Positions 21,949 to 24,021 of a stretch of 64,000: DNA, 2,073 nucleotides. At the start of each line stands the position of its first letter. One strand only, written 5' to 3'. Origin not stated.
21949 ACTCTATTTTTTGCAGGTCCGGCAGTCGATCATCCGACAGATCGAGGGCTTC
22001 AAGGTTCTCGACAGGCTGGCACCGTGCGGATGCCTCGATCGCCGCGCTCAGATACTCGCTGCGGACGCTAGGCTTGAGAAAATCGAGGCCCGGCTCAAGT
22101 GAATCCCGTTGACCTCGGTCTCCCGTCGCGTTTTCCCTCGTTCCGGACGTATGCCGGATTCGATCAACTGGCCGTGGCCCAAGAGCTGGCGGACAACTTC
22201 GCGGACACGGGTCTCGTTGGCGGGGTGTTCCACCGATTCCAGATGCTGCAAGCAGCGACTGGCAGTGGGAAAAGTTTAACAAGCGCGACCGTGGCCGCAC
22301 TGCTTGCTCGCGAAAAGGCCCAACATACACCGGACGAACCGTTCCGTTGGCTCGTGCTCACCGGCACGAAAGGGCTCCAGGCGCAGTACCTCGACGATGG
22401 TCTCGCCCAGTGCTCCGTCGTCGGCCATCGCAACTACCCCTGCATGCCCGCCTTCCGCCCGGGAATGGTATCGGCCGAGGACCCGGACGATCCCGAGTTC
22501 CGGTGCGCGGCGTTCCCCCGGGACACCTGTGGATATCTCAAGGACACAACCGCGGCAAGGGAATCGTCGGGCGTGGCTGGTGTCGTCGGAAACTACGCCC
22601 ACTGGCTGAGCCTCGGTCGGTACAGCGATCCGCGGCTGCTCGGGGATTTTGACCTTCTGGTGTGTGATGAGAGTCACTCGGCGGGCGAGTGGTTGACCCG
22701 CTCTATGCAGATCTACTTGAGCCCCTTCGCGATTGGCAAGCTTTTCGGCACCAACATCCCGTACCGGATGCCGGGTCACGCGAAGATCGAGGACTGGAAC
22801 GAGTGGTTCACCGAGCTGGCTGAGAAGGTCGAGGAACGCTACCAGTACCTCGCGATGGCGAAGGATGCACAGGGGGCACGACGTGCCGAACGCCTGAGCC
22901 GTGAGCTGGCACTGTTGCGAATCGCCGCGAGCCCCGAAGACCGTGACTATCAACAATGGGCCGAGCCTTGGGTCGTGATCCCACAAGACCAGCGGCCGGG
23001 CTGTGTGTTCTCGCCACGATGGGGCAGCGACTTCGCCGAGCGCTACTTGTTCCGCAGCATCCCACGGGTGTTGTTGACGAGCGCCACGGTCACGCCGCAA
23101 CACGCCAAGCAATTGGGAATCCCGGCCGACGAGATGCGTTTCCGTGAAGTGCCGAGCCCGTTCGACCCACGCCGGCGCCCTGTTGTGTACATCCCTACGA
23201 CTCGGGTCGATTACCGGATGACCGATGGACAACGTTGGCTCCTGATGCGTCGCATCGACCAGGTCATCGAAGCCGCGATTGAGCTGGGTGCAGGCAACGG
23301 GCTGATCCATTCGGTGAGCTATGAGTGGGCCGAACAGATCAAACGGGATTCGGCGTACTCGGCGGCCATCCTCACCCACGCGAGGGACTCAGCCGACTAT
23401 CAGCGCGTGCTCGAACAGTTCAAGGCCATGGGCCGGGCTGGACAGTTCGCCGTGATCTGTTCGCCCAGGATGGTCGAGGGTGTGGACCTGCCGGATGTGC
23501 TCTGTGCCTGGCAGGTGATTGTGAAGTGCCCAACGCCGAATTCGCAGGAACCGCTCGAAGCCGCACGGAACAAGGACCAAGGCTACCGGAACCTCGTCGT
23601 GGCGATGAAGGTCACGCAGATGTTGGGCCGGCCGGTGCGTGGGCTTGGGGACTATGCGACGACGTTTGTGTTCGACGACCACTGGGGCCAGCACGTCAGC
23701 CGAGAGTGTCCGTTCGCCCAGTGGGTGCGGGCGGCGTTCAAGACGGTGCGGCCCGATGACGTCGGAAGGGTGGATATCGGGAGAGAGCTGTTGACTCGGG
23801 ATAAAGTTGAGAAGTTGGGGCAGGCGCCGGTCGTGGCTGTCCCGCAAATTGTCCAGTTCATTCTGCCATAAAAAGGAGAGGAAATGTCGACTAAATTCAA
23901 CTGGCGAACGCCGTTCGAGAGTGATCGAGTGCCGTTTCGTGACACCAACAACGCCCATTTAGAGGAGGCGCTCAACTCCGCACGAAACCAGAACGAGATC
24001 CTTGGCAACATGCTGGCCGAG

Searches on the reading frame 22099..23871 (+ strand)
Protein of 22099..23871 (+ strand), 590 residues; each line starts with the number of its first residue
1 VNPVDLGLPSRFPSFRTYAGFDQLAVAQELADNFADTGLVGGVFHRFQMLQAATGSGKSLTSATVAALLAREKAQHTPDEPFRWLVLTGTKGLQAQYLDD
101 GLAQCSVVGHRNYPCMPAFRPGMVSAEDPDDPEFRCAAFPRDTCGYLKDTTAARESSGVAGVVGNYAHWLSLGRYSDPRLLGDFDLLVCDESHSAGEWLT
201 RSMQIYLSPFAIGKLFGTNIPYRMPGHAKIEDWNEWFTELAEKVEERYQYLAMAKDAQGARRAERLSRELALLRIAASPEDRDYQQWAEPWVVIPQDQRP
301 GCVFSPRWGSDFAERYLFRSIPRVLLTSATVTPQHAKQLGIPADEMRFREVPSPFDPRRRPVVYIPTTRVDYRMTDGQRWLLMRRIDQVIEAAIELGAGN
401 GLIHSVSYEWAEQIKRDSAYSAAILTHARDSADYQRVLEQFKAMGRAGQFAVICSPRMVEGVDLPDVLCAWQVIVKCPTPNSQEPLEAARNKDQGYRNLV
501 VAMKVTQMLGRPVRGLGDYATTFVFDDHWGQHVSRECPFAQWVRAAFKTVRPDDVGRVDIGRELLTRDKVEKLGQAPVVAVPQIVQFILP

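Call 24: search_protein_families(library=phrogs, proteins=[window:22099-23871:+], max_evalue=0.001)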
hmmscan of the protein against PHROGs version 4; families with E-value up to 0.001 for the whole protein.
window:22099-23871:+ (590 aa): 2 families
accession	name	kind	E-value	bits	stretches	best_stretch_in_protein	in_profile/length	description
phrog_2488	-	DNA, RNA and nucleotide metabolism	7.1e-53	181.2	1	49-548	42-577/579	DNA helicase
phrog_16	-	DNA, RNA and nucleotide metabolism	2.2e-05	23.9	0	48-196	293-389/986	DNA helicase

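Call 25: search_protein_families(library=pfam, proteins=[window:22099-23871:+], max_evalue=0.001)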
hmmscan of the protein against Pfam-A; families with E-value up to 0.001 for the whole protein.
window:22099-23871:+ (590 aa): 3 families
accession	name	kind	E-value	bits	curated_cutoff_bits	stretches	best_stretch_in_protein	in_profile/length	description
PF13307.12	Helicase_C_2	-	4.4e-14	53.3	25.3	1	402-532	13-157/170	Helicase C-terminal domain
PF04851.21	ResIII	-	7.2e-06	26.4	22.5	1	47-197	25-139/164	Type III restriction enzyme, res subunit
PF00270.35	DEAD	-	0.00028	21.1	26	0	49-99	18-63/167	DEAD/DEAH box helicase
